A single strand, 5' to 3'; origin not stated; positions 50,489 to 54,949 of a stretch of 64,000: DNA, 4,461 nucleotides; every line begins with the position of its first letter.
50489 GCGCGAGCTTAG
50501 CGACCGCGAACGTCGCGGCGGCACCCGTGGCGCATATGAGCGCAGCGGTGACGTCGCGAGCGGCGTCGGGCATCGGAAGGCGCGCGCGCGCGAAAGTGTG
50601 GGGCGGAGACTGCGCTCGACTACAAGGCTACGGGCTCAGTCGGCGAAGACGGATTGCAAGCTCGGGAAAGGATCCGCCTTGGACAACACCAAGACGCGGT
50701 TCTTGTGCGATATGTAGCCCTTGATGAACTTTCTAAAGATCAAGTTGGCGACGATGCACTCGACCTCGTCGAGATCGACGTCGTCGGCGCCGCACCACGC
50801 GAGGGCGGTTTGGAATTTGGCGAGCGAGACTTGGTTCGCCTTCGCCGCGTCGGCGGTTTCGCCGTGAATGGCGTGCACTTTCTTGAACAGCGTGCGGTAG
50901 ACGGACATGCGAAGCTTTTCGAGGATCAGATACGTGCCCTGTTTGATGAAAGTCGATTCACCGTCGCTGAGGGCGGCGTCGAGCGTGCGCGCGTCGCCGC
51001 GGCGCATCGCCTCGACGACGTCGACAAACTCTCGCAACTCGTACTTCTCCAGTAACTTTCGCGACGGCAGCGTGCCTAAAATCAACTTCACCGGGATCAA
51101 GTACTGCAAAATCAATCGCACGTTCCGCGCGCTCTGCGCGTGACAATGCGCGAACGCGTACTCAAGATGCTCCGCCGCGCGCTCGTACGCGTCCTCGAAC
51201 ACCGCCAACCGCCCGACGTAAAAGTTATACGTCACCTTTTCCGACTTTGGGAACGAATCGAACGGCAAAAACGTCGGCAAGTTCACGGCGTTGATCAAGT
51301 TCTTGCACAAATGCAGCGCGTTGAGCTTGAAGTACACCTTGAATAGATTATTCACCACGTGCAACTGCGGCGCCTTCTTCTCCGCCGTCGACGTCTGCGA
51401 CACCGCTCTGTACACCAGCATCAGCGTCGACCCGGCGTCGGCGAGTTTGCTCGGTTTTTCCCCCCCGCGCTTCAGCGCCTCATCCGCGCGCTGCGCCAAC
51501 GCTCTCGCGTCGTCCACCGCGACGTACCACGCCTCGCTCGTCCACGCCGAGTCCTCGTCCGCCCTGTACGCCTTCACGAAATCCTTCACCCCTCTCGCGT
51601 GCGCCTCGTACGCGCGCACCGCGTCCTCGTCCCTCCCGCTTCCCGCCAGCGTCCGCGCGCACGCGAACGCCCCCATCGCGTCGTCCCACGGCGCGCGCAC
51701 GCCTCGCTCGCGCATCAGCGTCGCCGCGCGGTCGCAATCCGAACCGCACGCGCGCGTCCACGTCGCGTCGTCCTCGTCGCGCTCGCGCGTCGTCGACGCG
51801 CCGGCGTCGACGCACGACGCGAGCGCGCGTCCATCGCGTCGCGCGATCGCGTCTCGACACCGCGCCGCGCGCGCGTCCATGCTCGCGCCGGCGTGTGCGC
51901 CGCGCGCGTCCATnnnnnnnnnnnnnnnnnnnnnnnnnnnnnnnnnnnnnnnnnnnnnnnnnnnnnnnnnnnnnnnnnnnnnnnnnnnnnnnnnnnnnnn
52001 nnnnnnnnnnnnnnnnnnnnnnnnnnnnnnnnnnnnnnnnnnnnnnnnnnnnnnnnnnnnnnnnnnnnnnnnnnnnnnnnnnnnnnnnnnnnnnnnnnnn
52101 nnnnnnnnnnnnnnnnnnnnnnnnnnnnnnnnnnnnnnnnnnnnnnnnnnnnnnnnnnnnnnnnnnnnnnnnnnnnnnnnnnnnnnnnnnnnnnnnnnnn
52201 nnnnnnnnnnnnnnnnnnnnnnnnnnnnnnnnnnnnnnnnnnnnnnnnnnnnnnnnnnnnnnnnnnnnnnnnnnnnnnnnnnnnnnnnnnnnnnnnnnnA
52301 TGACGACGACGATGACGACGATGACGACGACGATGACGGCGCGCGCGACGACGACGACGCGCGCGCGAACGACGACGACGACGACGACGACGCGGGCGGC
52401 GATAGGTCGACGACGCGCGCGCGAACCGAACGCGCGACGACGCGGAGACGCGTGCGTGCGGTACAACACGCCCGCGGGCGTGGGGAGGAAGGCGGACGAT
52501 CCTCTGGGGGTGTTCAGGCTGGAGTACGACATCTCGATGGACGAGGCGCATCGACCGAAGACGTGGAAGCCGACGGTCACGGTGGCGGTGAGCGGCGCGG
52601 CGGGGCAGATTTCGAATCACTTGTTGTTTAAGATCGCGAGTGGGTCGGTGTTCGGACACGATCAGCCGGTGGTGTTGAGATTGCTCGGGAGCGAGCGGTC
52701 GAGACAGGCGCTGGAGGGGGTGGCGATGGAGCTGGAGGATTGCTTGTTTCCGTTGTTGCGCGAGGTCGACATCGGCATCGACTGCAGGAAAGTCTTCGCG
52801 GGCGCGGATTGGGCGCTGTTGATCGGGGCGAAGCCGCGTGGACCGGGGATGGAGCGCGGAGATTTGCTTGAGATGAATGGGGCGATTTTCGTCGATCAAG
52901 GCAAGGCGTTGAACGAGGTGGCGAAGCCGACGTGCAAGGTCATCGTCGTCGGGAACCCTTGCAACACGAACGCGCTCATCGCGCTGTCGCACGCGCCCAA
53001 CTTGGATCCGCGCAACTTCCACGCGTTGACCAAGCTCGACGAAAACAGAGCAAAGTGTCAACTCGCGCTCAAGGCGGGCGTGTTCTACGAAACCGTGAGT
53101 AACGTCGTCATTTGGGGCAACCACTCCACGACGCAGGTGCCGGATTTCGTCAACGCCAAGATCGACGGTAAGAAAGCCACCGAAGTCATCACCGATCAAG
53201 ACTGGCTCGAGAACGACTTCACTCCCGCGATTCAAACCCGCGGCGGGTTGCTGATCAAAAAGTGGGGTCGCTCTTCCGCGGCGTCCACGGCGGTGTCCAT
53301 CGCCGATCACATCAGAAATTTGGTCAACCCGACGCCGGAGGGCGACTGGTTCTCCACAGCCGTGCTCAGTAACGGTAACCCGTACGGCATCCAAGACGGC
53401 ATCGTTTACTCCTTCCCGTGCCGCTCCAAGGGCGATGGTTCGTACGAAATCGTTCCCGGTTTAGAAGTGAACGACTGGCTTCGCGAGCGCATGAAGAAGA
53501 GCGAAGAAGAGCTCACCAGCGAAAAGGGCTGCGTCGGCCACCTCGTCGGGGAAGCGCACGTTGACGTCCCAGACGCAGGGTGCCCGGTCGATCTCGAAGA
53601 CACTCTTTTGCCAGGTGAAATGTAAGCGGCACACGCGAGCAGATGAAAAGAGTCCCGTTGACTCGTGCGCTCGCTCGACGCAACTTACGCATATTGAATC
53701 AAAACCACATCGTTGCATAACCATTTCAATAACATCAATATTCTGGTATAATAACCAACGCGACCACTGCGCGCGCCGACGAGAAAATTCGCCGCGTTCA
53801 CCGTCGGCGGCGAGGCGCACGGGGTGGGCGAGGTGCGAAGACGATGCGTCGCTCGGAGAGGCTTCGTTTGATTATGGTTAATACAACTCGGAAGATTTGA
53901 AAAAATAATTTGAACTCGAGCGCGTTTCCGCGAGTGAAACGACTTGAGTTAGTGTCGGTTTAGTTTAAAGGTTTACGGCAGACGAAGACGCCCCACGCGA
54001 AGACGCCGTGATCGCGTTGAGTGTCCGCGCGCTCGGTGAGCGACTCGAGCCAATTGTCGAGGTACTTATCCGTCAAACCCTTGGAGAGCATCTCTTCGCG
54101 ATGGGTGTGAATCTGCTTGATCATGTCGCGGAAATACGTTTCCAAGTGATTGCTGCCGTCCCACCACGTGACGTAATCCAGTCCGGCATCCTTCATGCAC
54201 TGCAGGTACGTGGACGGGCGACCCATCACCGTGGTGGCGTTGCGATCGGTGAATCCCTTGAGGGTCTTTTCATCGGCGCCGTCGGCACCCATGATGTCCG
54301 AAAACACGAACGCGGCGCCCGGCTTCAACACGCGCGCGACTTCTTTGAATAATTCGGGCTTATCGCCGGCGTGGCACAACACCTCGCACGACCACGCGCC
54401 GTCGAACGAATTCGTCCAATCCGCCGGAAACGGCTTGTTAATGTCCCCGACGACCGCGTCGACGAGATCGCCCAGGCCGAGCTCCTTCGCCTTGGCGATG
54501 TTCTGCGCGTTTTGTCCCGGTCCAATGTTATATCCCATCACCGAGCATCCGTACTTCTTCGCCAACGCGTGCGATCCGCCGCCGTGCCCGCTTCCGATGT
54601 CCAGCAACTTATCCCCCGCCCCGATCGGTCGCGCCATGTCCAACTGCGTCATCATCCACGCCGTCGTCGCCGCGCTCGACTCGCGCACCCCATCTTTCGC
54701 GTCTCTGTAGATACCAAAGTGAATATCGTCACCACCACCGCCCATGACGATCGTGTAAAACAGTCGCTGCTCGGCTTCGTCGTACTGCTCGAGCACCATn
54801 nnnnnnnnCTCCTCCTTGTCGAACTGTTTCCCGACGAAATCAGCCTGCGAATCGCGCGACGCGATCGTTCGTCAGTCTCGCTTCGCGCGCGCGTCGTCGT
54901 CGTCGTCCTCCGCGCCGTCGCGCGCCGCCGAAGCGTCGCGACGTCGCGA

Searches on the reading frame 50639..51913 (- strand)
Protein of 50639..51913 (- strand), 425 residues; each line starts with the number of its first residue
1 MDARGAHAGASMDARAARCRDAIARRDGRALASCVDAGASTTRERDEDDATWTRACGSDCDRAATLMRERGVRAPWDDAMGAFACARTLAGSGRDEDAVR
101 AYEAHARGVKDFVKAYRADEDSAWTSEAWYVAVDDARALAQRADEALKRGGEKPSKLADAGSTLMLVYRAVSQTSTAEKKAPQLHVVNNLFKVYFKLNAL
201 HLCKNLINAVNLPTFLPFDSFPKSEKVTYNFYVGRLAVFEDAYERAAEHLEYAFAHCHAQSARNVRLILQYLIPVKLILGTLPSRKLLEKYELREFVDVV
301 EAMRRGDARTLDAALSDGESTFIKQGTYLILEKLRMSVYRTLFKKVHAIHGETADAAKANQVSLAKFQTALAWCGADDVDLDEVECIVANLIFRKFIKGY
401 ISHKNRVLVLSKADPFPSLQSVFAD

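Call 71: search_protein_families(library=pfam, proteins=[window:50639-51913:-], max_evalue=0.00001)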
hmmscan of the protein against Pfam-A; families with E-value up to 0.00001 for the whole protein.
window:50639-51913:- (425 aa): 2 families
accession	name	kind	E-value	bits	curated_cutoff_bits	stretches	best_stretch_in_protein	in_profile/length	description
PF01399.33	PCI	-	7.3e-10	39.4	22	1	320-412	7-84/84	PCI domain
PF25573.1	TPR_PSMD3_N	-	2.7e-07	30.8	27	1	172-294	177-296/306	PSMD3-like, N-terminal TPR repeats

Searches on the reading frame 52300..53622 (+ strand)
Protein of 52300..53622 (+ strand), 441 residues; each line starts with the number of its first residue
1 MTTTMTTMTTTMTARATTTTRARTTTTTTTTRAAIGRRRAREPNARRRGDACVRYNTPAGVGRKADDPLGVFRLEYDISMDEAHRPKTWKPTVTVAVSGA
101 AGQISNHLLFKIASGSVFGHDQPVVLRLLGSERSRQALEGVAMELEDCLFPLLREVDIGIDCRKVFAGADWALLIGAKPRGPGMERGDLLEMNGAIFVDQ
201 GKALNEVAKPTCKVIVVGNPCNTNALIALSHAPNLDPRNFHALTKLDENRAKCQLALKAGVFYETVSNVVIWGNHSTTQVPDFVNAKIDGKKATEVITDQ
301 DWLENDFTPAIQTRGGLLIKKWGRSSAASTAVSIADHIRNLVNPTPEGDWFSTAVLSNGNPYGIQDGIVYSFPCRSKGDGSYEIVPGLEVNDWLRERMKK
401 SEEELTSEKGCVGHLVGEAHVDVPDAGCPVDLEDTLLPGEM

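Call 71: search_protein_families(library=pfam, proteins=[window:52300-53622:+], max_evalue=0.00001)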
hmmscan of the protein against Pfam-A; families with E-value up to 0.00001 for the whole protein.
window:52300-53622:+ (441 aa): 2 families
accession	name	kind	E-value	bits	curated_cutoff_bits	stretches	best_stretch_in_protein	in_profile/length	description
PF02866.23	Ldh_1_C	-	1.1e-45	156.1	22.6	1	244-412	1-170/174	lactate/malate dehydrogenase, alpha/beta C-terminal domain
PF00056.29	Ldh_1_N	-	2.7e-32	112.2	27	1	94-241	2-141/141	lactate/malate dehydrogenase, NAD binding domain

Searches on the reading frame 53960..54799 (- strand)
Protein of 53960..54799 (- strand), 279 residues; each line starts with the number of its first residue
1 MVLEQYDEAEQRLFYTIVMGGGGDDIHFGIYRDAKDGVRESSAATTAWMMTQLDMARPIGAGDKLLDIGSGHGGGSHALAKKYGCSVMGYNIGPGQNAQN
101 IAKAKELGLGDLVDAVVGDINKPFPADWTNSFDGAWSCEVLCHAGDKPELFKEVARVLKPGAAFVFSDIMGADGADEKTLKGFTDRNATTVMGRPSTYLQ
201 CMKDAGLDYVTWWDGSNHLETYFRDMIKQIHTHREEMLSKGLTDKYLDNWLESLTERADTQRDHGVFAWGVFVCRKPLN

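Call 48: find_encoding_contigs(protein=window:53960-54799:-, flank=1000, max_places=4)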
Protein window:53960-54799:- (279 aa): 24 contigs read that carry it; 4 places shown.
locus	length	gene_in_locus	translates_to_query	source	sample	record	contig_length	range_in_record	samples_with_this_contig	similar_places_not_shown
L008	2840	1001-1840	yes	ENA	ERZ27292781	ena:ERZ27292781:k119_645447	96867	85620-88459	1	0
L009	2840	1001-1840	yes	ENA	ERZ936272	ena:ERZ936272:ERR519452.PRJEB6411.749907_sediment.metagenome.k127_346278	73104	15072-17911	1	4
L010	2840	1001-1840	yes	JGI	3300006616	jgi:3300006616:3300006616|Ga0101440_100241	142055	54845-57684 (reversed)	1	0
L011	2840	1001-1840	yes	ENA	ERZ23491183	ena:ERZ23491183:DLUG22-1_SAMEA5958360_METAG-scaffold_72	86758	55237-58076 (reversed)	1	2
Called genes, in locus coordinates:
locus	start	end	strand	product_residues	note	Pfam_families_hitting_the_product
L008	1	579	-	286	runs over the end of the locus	-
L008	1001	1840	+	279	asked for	PF02353:CMAS, PF13489:Methyltransf_23, PF13847:Methyltransf_31, PF08241:Methyltransf_11, PF08242:Methyltransf_12, PF13649:Methyltransf_25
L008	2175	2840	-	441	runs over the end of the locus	PF00056:Ldh_1_N, PF02866:Ldh_1_C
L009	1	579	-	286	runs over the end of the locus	-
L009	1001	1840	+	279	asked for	PF02353:CMAS, PF13489:Methyltransf_23, PF13847:Methyltransf_31, PF08241:Methyltransf_11, PF08242:Methyltransf_12, PF13649:Methyltransf_25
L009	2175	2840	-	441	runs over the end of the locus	PF00056:Ldh_1_N, PF02866:Ldh_1_C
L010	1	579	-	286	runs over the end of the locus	-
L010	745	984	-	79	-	-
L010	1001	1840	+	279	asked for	PF02353:CMAS, PF13489:Methyltransf_23, PF13847:Methyltransf_31, PF08241:Methyltransf_11, PF08242:Methyltransf_12, PF13649:Methyltransf_25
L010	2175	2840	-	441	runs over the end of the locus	PF00056:Ldh_1_N, PF02866:Ldh_1_C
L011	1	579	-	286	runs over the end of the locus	-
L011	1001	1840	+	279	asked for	PF02353:CMAS, PF13489:Methyltransf_23, PF13847:Methyltransf_31, PF08241:Methyltransf_11, PF08242:Methyltransf_12, PF13649:Methyltransf_25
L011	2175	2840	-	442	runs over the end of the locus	PF00056:Ldh_1_N, PF02866:Ldh_1_C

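Call 84: find_encoding_contigs(protein=window:53960-54799:-, flank=5000, max_places=3)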
Protein window:53960-54799:- (279 aa): 24 contigs read that carry it; 3 places shown.
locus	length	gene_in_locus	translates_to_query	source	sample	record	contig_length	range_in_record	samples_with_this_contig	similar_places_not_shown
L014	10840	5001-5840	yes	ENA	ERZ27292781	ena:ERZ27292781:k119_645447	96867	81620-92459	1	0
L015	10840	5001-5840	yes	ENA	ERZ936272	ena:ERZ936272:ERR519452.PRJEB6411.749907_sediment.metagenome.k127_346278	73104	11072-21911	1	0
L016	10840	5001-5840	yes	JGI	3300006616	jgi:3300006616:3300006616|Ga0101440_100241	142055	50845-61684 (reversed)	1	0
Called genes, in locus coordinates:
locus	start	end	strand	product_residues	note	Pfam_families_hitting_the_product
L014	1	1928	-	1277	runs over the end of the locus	PF00289:Biotin_carb_N, PF02786:CPSase_L_D2, PF02222:ATP-grasp (weak), PF07478:Dala_Dala_lig_C, PF02785:Biotin_carb_C, PF00682:HMGL-like, PF02436:PYC_OADA, PF00364:Biotin_lipoyl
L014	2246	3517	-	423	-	-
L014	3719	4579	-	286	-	-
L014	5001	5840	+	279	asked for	PF02353:CMAS, PF13489:Methyltransf_23, PF13847:Methyltransf_31, PF08241:Methyltransf_11, PF08242:Methyltransf_12, PF13649:Methyltransf_25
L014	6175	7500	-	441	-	PF00056:Ldh_1_N, PF02866:Ldh_1_C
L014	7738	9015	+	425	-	PF25573:TPR_PSMD3_N (weak), PF01399:PCI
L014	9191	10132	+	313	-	-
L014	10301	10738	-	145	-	-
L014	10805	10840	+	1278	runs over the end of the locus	PF16796:Microtub_bd, PF00225:Kinesin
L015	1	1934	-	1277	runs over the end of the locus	PF00289:Biotin_carb_N, PF02786:CPSase_L_D2, PF02222:ATP-grasp (weak), PF07478:Dala_Dala_lig_C, PF02785:Biotin_carb_C, PF00682:HMGL-like, PF02436:PYC_OADA, PF00364:Biotin_lipoyl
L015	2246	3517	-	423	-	-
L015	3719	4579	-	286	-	-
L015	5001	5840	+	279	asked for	PF02353:CMAS, PF13489:Methyltransf_23, PF13847:Methyltransf_31, PF08241:Methyltransf_11, PF08242:Methyltransf_12, PF13649:Methyltransf_25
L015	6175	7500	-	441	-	PF00056:Ldh_1_N, PF02866:Ldh_1_C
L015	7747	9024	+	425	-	PF25573:TPR_PSMD3_N (weak), PF01399:PCI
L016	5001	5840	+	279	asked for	PF02353:CMAS, PF13489:Methyltransf_23, PF13847:Methyltransf_31, PF08241:Methyltransf_11, PF08242:Methyltransf_12, PF13649:Methyltransf_25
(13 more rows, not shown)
